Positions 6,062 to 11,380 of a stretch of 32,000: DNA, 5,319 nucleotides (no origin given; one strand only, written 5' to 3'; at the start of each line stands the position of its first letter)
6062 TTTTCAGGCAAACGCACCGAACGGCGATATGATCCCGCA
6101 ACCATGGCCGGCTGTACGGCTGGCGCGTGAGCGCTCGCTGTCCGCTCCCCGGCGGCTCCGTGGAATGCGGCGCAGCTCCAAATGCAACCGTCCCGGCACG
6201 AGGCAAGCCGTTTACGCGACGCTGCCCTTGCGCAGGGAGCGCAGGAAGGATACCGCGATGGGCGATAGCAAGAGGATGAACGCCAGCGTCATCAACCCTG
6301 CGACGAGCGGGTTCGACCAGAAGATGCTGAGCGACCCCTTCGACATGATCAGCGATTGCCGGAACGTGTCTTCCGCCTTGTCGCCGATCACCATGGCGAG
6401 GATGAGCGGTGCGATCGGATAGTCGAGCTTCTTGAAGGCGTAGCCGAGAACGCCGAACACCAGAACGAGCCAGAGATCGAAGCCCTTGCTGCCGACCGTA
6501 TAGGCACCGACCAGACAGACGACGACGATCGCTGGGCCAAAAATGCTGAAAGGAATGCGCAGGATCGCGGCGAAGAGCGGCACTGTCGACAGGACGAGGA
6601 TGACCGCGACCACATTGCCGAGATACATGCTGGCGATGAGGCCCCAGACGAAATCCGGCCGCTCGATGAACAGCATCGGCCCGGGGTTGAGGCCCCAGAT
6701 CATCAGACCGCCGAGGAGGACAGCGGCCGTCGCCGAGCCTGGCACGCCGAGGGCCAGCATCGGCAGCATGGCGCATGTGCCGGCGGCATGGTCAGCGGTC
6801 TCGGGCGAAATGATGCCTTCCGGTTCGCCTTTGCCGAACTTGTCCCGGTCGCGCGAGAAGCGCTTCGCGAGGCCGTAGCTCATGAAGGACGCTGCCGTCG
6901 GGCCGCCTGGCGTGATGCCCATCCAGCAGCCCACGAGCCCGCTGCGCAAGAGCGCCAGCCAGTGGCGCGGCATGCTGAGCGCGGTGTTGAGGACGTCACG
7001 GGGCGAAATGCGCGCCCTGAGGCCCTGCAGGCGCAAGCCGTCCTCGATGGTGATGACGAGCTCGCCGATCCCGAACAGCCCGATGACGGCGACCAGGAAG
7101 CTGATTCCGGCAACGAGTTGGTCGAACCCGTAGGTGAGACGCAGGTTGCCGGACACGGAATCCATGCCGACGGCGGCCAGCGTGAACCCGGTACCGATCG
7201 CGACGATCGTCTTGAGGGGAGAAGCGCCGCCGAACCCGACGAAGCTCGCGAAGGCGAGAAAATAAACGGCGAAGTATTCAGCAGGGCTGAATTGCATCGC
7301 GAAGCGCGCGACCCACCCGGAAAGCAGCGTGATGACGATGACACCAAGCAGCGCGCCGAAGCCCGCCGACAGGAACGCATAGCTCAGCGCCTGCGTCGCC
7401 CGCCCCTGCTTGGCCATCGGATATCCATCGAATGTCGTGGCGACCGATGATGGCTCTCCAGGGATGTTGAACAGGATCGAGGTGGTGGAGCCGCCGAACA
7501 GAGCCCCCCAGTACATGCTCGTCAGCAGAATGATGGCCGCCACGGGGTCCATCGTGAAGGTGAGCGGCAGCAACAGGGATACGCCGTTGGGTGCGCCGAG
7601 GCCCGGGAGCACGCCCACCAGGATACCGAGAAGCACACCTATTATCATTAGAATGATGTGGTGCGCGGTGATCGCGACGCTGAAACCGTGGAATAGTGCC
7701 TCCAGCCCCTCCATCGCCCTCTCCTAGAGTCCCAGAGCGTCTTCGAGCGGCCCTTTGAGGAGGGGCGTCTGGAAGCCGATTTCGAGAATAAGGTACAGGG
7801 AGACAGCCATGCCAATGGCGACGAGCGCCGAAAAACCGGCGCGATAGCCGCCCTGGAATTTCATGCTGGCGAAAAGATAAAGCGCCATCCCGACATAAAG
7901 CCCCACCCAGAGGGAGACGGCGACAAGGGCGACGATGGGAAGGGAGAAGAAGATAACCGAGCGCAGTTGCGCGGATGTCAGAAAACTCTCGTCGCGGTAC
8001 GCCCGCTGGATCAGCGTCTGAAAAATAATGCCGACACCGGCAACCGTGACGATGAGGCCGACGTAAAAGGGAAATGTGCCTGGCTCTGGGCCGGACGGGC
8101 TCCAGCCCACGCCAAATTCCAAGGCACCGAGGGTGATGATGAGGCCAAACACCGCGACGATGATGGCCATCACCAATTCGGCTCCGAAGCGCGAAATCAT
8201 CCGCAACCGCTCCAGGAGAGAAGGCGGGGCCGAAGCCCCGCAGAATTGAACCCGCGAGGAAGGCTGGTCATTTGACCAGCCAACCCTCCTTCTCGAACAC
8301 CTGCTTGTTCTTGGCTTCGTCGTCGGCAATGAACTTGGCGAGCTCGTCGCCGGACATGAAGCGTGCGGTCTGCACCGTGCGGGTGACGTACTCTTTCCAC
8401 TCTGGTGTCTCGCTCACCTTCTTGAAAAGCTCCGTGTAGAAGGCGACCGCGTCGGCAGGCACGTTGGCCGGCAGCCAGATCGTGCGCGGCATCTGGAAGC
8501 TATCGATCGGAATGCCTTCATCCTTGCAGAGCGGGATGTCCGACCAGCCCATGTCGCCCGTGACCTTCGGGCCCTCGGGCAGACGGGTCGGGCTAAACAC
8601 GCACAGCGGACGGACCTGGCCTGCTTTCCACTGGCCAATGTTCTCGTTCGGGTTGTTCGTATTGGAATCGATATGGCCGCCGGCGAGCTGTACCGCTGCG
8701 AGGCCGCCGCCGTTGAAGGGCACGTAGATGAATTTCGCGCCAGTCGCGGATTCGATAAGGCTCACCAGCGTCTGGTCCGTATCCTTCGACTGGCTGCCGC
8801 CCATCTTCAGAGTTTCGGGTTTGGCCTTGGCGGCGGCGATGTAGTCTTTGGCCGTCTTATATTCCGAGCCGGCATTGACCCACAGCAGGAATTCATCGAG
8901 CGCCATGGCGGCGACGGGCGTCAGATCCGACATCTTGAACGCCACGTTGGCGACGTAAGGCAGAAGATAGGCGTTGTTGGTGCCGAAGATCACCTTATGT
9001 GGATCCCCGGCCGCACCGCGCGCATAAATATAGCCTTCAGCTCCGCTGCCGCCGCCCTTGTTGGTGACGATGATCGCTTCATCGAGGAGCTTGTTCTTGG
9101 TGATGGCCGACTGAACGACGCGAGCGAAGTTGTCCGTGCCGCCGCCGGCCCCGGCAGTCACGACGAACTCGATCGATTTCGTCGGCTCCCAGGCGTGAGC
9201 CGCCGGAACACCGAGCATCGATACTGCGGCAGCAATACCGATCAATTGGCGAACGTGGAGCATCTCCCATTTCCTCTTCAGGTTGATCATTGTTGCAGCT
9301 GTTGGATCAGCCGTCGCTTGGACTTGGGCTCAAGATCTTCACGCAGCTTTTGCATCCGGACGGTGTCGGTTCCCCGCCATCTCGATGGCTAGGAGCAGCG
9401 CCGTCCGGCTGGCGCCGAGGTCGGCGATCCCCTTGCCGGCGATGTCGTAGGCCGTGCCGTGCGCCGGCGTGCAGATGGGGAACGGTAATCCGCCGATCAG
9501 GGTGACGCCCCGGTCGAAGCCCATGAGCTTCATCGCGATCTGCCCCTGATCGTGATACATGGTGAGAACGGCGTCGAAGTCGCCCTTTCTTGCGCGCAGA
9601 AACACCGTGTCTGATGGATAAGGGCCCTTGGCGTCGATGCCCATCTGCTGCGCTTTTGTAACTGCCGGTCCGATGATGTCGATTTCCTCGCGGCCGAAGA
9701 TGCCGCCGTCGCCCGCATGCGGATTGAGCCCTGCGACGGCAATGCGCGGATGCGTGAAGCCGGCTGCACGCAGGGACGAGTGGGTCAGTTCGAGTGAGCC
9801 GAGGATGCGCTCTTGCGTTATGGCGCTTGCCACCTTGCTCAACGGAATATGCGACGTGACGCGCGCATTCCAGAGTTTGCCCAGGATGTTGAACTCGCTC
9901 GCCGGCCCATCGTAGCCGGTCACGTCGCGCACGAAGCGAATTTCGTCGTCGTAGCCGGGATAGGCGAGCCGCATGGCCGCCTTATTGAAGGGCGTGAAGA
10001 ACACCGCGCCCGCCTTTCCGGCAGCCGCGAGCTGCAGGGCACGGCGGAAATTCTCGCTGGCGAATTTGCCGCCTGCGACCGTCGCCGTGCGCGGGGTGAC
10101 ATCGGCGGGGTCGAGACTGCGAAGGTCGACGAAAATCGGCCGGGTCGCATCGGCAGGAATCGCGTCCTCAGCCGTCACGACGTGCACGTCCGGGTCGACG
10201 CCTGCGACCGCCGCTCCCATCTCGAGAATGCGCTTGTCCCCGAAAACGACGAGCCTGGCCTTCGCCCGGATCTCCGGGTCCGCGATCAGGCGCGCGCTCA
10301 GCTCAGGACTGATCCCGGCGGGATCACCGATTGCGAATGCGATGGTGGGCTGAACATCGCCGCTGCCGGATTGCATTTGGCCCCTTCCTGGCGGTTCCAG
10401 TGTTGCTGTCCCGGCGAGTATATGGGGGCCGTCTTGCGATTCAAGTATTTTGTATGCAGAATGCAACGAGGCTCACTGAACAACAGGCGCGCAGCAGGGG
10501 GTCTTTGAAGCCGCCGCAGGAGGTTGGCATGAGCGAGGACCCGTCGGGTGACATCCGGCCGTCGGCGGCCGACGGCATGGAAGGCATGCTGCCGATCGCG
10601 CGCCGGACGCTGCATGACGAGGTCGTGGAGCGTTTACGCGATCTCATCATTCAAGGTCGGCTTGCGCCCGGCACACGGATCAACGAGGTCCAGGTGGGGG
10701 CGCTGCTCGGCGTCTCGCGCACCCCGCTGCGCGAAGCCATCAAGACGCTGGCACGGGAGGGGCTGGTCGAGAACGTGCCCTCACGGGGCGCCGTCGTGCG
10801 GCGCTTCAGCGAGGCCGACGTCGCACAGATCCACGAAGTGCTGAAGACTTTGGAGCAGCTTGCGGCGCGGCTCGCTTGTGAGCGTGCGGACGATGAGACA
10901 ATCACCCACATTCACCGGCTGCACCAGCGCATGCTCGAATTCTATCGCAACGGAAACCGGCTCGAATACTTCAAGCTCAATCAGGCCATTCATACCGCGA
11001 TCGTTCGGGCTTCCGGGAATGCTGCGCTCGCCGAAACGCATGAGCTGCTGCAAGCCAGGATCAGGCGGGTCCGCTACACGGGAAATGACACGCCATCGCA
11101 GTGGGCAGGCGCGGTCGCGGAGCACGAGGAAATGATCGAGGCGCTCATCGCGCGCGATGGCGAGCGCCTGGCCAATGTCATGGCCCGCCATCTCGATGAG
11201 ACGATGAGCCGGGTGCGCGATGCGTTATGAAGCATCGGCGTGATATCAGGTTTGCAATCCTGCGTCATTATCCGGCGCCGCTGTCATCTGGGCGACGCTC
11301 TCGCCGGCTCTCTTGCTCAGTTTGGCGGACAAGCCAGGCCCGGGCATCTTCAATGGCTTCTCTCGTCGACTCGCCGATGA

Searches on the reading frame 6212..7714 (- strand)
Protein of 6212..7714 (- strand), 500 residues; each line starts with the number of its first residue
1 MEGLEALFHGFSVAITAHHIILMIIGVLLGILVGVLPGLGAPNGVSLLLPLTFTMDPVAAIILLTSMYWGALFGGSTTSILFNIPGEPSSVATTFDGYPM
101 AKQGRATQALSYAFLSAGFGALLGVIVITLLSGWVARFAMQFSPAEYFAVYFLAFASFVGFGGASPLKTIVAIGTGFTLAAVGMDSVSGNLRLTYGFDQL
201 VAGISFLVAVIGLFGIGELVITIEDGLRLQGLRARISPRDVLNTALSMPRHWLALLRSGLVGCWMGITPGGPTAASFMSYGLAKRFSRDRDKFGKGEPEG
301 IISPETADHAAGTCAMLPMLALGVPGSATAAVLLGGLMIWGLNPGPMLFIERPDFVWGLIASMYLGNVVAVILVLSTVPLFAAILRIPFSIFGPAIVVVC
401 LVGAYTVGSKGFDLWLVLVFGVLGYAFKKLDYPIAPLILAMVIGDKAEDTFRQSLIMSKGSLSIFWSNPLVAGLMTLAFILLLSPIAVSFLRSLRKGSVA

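Call 64: search_protein_families(library=pfam, proteins=[window:6212-7714:-], max_evalue=0.001)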
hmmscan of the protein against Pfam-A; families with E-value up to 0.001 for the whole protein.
window:6212-7714:- (500 aa): 1 family
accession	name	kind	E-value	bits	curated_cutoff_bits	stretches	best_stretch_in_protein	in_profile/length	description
PF01970.21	TctA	-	1.7e-142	475.4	28.9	1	20-439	1-423/423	Tripartite tricarboxylate transporter TctA family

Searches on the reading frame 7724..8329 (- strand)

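Call 6: search_protein_families(library=pfam, proteins=[window:7724-8329:-], max_evalue=0.01)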
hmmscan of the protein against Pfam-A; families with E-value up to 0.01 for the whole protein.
window:7724-8329:- (201 aa): 1 family
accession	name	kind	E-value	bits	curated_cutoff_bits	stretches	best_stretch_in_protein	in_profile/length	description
PF07331.16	TctB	-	1.6e-11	45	29.1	1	53-190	2-136/137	Tripartite tricarboxylate transporter TctB family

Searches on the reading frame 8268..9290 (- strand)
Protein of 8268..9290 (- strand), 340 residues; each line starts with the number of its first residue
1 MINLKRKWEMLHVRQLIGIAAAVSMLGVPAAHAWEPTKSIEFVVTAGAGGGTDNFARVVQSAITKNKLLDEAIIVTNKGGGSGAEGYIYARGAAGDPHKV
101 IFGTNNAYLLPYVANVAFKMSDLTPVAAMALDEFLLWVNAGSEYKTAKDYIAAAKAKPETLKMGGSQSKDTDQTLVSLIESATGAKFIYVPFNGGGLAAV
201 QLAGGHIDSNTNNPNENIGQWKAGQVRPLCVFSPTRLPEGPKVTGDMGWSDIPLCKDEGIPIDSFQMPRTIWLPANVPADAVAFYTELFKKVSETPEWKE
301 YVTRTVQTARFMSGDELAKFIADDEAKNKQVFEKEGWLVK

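Call 6: search_protein_families(library=pfam, proteins=[window:8268-9290:-], max_evalue=0.01)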
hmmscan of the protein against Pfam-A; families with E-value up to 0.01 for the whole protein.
window:8268-9290:- (340 aa): 1 family
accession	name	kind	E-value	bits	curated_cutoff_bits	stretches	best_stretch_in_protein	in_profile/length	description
PF03401.19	TctC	-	3.5e-28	99.3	27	1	56-336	2-273/274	Tripartite tricarboxylate transporter family receptor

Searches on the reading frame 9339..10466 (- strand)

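Call 6: search_protein_families(library=pfam, proteins=[window:9339-10466:-], max_evalue=0.01)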
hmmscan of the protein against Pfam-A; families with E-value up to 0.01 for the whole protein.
window:9339-10466:- (375 aa): 1 family
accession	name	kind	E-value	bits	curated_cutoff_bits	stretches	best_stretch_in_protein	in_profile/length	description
PF04166.17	PdxA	-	1.7e-85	287.4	27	1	70-360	3-286/286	Pyridoxal phosphate biosynthetic protein PdxA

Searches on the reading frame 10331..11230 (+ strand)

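Call 64: search_protein_families(library=pfam, proteins=[window:10331-11230:+], max_evalue=0.001)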
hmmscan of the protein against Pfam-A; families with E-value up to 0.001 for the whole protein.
window:10331-11230:+ (299 aa): 2 families
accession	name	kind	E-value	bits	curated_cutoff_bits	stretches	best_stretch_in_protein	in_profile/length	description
PF07729.17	FCD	-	6.6e-27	94.8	24.3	1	166-289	1-124/125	FCD domain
PF00392.27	GntR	-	4.4e-17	61.9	27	1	96-156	3-64/64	Bacterial regulatory proteins, gntR family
